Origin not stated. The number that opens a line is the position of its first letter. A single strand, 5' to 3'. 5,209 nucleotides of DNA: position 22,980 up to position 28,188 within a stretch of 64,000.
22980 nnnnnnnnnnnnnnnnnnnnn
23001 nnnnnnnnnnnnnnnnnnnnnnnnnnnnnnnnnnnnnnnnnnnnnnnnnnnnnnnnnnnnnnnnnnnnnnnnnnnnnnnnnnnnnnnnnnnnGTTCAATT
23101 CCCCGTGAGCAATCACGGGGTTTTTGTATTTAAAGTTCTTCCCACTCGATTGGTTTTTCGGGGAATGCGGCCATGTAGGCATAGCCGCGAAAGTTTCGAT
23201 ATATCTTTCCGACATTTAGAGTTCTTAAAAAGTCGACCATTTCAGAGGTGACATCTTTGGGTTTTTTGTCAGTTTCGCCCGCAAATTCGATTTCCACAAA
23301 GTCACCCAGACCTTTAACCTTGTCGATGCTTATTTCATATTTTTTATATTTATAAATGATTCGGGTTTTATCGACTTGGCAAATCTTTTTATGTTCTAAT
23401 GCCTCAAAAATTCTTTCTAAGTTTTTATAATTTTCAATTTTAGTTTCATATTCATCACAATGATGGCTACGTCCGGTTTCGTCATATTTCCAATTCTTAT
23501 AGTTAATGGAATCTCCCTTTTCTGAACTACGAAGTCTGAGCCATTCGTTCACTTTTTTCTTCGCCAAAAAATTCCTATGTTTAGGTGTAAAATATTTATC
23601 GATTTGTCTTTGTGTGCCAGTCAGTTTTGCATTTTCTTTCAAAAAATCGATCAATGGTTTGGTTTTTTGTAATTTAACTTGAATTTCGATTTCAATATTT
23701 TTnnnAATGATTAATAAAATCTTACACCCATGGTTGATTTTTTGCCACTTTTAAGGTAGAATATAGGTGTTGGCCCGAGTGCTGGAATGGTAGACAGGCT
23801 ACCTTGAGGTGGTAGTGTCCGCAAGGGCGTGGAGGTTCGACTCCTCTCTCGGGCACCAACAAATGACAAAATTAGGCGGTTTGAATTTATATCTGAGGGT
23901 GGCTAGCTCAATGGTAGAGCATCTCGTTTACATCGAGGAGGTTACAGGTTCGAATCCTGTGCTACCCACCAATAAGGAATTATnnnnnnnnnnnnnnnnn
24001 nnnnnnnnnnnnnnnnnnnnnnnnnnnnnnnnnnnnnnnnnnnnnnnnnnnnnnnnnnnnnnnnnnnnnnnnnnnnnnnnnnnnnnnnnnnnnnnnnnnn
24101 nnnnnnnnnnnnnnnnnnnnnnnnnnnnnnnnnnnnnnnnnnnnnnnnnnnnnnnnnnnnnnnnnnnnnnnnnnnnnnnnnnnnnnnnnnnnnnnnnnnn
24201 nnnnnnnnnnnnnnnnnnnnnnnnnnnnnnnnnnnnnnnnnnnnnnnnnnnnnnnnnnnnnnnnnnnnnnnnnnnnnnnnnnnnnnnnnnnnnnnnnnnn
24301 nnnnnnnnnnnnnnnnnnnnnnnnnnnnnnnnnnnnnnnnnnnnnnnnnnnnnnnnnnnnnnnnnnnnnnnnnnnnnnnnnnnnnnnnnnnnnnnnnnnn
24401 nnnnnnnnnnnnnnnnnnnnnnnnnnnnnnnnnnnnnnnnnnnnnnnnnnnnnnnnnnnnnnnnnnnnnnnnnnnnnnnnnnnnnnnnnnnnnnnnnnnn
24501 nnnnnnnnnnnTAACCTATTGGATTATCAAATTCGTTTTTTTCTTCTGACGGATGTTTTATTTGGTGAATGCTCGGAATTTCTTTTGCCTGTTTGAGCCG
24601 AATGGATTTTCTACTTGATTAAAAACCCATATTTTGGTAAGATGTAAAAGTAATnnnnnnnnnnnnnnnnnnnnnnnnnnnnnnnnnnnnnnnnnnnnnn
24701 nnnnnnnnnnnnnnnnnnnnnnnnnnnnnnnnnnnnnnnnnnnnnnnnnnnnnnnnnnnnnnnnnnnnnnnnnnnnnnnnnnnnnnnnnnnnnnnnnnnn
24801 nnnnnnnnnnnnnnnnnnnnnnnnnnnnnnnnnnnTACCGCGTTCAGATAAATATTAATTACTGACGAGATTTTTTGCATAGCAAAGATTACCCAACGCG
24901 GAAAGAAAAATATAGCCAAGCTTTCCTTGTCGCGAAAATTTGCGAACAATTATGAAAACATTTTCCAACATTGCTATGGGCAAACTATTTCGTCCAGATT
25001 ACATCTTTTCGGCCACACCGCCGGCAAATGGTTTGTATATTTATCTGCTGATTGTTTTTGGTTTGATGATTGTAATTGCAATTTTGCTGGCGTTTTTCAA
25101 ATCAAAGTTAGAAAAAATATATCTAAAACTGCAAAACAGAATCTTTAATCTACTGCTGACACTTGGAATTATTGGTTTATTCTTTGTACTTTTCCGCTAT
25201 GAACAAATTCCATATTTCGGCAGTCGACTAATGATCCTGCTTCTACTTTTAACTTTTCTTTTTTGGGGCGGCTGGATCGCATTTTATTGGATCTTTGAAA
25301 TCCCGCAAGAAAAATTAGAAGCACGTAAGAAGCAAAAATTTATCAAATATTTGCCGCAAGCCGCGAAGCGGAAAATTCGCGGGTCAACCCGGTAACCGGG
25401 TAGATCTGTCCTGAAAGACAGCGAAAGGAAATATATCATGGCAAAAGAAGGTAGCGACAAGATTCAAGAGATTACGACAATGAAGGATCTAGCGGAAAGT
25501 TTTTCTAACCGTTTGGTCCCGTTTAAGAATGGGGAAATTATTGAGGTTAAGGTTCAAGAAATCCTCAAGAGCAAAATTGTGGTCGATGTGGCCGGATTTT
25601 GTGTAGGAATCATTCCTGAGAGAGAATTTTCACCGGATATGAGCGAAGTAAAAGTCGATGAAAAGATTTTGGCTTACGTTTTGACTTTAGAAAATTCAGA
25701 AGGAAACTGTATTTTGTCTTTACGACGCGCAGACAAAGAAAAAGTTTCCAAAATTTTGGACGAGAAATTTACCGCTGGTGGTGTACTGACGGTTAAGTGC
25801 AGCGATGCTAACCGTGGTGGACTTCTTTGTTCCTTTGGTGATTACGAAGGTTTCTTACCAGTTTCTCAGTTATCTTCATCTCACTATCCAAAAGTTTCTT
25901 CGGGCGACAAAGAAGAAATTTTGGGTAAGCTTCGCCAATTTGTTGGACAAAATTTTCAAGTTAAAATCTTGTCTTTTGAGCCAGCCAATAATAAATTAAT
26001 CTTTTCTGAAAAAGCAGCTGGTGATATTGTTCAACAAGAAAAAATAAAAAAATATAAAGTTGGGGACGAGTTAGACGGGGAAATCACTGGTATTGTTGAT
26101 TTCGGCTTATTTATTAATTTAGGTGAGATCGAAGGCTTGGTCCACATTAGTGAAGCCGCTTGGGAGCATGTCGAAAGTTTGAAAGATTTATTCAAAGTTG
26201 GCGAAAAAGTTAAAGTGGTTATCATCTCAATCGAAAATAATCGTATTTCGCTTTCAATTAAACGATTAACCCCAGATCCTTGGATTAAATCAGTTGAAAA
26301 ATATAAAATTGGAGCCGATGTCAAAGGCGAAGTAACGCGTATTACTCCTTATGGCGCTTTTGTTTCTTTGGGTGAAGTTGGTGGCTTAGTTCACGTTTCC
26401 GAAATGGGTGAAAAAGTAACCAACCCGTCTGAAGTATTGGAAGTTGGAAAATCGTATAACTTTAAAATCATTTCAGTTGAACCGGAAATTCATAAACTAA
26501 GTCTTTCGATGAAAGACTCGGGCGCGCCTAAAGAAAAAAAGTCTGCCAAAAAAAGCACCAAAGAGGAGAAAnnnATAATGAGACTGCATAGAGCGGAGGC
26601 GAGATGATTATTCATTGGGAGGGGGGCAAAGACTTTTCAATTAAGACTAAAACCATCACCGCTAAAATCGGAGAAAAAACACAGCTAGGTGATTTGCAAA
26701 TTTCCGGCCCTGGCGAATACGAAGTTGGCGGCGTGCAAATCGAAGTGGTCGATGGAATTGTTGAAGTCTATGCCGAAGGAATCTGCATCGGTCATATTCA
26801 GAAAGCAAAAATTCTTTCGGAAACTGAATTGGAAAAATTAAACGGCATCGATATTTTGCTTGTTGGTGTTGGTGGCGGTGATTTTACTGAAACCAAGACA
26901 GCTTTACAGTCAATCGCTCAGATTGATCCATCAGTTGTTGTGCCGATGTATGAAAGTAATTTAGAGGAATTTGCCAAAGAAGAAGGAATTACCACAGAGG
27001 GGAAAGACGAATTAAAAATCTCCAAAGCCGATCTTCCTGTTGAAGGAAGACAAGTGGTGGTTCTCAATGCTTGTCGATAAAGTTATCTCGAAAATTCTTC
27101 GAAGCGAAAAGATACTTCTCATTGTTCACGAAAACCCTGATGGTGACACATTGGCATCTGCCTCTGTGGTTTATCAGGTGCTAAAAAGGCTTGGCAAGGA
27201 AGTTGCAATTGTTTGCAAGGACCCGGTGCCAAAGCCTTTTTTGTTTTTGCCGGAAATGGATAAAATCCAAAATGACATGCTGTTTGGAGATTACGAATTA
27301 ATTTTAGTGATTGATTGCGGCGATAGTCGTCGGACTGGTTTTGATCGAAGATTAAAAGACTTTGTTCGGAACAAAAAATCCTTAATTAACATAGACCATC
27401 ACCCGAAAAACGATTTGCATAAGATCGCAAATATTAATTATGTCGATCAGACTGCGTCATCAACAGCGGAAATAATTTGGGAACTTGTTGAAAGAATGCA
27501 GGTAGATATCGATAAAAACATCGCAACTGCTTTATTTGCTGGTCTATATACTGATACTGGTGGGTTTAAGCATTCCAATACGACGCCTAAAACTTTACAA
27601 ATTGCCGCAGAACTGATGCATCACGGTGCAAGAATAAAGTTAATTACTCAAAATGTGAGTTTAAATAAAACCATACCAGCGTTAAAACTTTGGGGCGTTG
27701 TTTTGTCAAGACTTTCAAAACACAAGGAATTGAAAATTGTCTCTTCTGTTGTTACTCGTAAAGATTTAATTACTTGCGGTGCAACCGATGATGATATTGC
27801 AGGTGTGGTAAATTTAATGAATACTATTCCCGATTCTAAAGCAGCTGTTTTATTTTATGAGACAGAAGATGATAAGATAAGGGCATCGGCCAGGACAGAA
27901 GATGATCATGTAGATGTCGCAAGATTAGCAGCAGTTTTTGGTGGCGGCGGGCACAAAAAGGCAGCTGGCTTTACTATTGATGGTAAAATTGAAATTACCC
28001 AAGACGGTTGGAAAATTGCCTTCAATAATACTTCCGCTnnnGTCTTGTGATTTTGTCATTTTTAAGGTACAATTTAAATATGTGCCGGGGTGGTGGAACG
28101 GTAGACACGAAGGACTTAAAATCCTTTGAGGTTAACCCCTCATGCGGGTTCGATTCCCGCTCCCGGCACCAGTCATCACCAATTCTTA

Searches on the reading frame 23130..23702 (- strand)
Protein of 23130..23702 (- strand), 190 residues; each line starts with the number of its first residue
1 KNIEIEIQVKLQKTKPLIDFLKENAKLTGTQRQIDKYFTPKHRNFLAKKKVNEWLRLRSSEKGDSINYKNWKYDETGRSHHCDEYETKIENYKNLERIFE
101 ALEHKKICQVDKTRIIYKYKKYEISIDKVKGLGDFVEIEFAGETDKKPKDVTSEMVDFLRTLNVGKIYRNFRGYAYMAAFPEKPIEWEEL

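Call 3: search_protein_families(library=pfam, proteins=[window:23130-23702:-], max_evalue=0.01)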
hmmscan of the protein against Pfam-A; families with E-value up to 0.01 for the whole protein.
window:23130-23702:- (190 aa): 1 family
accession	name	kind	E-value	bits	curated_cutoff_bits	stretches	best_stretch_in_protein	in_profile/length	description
PF01928.26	CYTH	-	7.8e-24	84.9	23.2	1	2-166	1-171/179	CYTH domain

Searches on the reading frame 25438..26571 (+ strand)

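Call 8: search_protein_families(library=pfam, proteins=[window:25438-26571:+], max_evalue=0.001)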
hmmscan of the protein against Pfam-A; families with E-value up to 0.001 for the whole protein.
window:25438-26571:+ (378 aa): 3 families
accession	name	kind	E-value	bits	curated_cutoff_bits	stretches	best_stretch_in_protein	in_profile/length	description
PF00575.29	S1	-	3.9e-47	158.9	22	2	205-275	1-74/74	S1 RNA binding domain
PF23459.1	S1_RRP5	-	1.7e-09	38.5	27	0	292-357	4-71/72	RRP5 S1 domain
PF21710.3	Spt6_S1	-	7.2e-05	23.4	27.5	0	230-273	39-83/91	Spt6, S1/OB domain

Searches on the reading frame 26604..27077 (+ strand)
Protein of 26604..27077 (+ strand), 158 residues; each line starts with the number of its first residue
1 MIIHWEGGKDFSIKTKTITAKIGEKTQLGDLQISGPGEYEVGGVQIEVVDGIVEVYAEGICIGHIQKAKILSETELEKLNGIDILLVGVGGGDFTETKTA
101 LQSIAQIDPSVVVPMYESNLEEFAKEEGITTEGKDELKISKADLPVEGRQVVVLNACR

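Call 8: search_protein_families(library=pfam, proteins=[window:26604-27077:+], max_evalue=0.001)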
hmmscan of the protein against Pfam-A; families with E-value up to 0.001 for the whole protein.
window:26604-27077:+ (158 aa): 1 family
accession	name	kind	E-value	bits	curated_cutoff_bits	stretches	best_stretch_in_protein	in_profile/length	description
PF13483.12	Lactamase_B_3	-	5.9e-10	39.8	24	1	21-115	63-159/160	Beta-lactamase superfamily domain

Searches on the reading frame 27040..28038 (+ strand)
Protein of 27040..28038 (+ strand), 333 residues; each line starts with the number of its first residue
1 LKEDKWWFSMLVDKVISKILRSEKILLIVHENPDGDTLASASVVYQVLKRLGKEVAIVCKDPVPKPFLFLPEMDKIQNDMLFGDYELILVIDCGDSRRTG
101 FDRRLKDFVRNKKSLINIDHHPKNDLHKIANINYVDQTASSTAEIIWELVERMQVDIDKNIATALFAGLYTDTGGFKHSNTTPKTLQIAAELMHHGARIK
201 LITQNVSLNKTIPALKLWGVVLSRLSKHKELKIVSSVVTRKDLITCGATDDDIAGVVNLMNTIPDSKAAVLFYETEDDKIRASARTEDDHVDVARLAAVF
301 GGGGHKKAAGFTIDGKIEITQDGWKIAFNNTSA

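Call 8: search_protein_families(library=pfam, proteins=[window:27040-28038:+], max_evalue=0.001)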
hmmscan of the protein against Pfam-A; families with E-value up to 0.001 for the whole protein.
window:27040-28038:+ (333 aa): 2 families
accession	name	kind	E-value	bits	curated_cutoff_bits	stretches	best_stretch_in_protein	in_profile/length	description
PF01368.27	DHH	-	2.4e-21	76.7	28.1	1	24-168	1-124/125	DHH family, N-terminal domain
PF02272.25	DHHA1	-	1.5e-12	48.3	25.9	1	247-315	12-85/102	DHHA1 domain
